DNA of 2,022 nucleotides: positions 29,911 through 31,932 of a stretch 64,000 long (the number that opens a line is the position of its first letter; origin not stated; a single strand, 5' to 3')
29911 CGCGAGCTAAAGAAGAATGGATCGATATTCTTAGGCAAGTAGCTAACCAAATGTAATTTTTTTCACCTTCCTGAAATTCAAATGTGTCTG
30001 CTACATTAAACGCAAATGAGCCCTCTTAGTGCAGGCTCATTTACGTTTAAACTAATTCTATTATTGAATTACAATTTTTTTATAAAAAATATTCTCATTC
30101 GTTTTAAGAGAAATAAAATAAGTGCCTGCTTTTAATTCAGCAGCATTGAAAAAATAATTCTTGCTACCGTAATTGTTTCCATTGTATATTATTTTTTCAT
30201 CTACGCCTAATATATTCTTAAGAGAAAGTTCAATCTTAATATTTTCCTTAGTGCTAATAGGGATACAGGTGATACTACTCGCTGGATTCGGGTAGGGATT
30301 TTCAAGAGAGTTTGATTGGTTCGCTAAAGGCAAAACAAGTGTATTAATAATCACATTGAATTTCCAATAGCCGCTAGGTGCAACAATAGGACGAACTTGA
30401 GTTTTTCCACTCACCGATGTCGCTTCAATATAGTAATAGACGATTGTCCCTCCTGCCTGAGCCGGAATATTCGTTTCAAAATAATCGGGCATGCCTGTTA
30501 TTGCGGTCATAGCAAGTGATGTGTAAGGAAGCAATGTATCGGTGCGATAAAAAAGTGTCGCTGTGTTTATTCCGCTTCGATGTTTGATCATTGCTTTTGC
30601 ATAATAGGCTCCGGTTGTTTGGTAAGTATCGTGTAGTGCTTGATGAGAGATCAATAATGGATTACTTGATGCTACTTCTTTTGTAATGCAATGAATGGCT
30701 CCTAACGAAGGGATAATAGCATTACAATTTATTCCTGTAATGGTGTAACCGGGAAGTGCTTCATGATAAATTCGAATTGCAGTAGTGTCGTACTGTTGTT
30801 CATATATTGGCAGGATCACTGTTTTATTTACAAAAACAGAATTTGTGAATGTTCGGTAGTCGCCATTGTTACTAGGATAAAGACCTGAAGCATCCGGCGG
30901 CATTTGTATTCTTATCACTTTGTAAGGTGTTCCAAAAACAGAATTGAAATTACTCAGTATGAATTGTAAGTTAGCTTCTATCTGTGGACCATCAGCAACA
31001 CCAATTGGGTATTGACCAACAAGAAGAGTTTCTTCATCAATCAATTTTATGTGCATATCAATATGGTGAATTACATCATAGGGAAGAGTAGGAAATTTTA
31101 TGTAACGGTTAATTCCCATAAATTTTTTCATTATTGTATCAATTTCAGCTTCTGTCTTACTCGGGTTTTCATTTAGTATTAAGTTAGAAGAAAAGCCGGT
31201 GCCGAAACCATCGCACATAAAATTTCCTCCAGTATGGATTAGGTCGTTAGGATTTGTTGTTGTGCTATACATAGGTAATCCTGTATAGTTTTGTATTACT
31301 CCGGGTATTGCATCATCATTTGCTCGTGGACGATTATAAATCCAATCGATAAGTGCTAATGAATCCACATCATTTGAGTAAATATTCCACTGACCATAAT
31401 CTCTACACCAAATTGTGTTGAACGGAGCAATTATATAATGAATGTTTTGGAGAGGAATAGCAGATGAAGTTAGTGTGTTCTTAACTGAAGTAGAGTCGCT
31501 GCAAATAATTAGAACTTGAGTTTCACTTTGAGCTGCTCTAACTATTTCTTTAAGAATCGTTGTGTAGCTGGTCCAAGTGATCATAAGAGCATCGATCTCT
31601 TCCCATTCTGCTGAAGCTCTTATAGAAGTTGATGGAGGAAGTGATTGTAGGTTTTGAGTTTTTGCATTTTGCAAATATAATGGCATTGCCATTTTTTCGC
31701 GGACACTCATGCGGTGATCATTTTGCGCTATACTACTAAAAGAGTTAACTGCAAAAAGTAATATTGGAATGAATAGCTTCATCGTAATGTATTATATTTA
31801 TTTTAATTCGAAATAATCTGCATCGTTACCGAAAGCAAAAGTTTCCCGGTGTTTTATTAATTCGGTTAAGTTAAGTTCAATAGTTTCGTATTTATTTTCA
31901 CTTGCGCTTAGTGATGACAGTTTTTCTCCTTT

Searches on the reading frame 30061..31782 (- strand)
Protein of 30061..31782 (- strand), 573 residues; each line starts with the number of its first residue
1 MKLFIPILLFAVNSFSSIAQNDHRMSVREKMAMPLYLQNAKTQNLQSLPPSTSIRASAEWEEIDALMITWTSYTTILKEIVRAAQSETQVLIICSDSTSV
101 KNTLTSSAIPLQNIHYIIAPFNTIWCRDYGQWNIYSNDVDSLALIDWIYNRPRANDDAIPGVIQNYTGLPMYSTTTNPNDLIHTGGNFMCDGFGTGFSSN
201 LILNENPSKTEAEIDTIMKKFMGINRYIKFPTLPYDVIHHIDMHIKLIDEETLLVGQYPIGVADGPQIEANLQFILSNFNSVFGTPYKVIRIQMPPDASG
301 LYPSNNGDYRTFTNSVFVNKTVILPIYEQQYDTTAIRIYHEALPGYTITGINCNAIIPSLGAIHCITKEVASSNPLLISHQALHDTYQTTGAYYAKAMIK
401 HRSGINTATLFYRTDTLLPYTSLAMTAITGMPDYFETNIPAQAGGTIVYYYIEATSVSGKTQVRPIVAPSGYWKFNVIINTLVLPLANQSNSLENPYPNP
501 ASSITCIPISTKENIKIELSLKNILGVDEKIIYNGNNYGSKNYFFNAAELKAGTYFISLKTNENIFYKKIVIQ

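Call 89: search_protein_families(library=pfam, proteins=[window:30061-31782:-], max_evalue=0.00001)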
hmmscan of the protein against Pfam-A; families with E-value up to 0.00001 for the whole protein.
window:30061-31782:- (573 aa): 2 families
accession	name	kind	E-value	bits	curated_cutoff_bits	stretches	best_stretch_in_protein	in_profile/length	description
PF04371.20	PAD_porph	-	5.7e-40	137.9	25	1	57-369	3-319/321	Porphyromonas-type peptidyl-arginine deiminase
PF18962.6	Por_Secre_tail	-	3.3e-08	34.2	27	1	497-572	2-75/75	Secretion system C-terminal sorting domain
